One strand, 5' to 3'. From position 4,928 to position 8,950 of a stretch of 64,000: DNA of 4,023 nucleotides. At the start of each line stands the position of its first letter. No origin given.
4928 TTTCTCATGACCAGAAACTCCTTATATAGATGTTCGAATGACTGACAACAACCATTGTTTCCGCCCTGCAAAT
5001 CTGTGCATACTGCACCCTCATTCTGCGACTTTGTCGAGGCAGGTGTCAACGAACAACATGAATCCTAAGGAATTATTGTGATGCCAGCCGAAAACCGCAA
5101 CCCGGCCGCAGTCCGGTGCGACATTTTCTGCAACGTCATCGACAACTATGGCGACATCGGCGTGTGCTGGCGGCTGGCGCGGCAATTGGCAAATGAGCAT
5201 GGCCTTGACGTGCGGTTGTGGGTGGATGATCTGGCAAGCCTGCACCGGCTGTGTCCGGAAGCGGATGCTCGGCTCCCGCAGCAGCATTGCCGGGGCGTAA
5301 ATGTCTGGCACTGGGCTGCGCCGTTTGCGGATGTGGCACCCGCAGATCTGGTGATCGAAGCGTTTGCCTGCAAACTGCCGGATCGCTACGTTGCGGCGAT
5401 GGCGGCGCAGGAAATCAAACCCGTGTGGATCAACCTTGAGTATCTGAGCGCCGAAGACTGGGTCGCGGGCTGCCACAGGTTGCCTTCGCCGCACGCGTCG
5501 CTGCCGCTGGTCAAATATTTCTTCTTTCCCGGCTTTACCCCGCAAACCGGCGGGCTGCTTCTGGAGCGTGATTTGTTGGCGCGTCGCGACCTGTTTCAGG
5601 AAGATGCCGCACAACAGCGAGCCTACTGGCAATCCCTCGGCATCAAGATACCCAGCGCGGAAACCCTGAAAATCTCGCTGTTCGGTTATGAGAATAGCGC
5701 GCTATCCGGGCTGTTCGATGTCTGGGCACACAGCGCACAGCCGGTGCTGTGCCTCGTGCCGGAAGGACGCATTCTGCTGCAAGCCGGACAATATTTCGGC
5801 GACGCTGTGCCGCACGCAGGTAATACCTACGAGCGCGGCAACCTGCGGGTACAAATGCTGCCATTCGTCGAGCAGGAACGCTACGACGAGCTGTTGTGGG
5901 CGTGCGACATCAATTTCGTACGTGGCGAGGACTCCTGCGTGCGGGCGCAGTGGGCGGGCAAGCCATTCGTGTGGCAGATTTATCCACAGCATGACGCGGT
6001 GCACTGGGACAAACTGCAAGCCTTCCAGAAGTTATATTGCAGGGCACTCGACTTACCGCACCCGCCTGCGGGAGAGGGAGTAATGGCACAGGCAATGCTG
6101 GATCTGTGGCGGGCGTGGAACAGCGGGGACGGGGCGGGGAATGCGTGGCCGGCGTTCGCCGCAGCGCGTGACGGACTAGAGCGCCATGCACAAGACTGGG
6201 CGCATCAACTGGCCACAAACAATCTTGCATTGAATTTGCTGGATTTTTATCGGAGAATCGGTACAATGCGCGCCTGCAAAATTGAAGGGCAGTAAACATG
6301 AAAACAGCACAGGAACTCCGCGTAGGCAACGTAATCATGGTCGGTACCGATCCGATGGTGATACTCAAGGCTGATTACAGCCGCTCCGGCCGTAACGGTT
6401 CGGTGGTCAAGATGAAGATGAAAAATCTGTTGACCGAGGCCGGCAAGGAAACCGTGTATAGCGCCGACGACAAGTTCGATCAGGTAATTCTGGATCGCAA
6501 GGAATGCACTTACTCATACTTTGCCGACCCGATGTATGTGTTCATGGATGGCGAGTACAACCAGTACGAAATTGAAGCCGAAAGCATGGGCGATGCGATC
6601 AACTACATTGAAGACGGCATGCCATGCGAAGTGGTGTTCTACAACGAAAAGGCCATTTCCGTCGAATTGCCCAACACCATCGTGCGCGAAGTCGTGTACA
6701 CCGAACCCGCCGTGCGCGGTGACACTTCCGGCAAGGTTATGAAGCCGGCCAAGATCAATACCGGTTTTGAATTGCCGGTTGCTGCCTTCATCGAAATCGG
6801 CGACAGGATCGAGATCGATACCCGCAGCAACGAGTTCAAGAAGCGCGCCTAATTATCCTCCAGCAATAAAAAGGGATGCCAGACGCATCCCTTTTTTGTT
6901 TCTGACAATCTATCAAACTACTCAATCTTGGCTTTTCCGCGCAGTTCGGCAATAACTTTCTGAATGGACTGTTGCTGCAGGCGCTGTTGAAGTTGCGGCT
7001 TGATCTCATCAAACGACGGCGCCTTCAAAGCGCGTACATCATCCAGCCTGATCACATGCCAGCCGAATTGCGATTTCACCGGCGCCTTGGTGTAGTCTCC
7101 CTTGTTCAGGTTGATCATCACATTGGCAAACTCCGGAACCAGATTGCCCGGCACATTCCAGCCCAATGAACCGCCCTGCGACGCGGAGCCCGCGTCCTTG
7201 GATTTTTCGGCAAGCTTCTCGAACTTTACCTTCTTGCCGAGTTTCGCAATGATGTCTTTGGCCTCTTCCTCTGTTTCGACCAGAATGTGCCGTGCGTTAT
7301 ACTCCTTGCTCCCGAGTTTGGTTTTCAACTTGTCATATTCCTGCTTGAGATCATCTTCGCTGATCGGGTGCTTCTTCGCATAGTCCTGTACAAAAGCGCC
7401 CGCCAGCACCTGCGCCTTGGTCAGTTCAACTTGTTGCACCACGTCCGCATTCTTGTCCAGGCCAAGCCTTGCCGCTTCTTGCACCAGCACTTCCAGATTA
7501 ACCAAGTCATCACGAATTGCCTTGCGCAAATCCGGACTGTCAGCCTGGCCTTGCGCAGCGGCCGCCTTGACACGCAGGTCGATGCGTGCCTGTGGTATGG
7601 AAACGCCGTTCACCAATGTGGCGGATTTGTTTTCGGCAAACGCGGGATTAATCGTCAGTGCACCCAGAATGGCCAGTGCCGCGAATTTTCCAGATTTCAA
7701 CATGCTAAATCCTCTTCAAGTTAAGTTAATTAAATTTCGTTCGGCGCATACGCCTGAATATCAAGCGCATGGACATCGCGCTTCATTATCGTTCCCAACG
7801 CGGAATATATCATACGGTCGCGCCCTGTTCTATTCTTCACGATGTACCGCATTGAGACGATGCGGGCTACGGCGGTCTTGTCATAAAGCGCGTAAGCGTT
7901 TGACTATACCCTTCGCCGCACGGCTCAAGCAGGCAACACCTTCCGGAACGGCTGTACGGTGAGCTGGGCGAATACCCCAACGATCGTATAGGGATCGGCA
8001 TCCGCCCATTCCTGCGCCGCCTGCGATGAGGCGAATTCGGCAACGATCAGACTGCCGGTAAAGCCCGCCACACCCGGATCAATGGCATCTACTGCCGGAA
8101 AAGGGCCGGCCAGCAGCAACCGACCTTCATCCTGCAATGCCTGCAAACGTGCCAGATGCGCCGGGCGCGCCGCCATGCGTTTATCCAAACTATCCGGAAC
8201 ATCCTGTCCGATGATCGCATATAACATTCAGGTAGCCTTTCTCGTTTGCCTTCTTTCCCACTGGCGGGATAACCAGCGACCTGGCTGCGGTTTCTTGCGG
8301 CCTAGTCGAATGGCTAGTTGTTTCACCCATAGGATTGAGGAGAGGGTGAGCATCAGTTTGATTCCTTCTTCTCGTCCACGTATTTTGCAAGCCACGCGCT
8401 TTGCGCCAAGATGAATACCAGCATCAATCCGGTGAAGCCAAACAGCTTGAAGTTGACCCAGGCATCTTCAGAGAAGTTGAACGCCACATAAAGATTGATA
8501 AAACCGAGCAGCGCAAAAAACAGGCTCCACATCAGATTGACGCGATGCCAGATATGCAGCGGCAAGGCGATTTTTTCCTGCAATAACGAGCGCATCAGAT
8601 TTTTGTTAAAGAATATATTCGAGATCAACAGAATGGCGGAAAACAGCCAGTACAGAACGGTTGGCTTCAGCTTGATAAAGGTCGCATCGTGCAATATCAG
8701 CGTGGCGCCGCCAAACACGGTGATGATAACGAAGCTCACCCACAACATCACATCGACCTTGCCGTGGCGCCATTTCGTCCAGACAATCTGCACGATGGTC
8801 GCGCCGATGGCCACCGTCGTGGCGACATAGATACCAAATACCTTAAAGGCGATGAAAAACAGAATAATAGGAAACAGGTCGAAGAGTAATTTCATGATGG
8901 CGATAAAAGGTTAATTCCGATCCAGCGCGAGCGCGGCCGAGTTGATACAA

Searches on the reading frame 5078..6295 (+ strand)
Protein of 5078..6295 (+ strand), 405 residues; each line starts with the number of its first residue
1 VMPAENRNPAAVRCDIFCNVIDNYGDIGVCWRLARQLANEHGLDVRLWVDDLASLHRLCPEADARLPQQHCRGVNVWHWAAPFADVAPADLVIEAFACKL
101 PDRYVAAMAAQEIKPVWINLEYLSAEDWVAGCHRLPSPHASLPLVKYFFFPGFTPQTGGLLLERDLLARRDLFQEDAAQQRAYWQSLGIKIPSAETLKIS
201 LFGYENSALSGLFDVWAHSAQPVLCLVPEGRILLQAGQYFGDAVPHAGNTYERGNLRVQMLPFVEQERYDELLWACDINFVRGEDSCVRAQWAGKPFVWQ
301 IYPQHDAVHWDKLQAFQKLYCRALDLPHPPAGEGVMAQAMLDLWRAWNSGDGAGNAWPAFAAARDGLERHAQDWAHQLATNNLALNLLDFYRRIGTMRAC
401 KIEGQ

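Call 81: search_protein_families(library=pfam, max_evalue=1e-8, proteins=[window:5078-6295:+])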
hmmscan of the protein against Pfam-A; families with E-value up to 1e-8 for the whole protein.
window:5078-6295:+ (405 aa): 1 family
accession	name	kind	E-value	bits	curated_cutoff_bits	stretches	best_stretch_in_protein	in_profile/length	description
PF10093.14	EarP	-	6e-155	516.4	25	1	14-391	1-371/372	Elongation-Factor P (EF-P) rhamnosyltransferase EarP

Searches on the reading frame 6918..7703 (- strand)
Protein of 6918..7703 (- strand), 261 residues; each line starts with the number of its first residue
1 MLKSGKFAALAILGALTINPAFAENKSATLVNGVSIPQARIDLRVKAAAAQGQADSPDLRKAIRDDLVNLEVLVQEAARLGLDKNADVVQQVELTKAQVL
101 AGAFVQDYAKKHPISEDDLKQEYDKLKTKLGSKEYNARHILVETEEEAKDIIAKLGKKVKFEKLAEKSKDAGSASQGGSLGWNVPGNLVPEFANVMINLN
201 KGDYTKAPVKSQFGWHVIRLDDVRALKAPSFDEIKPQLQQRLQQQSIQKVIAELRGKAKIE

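Call 81: search_protein_families(library=pfam, max_evalue=1e-8, proteins=[window:6918-7703:-])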
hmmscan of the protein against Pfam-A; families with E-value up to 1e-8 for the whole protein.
window:6918-7703:- (261 aa): 3 families
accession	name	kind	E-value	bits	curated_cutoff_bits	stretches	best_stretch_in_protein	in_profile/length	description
PF13145.12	Rotamase_2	-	8.3e-19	69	27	1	114-236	1-121/121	PPIC-type PPIASE domain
PF13616.12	Rotamase_3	-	1.4e-17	64.8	22.5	1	131-223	12-115/116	PPIC-type PPIASE domain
PF00639.27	Rotamase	-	4.4e-17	63.3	21.7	1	143-222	17-97/97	PPIC-type PPIASE domain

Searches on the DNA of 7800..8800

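Call 54: search_rna_families(source=window, start=7800, end=8800, threshold=evalue, max_evalue=10, show_alignments=2)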
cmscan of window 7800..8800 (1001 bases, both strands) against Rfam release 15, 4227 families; matches with E-value up to 10: 0.
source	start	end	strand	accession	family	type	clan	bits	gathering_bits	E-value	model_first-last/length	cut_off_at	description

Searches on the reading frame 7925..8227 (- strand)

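Call 81: search_protein_families(library=pfam, max_evalue=1e-8, proteins=[window:7925-8227:-])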
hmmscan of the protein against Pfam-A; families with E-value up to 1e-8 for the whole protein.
window:7925-8227:- (100 aa): 1 family
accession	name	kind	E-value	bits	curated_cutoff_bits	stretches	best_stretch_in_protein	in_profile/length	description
PF03795.20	YCII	-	3.9e-26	91.8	24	1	1-95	1-95/95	YCII-related domain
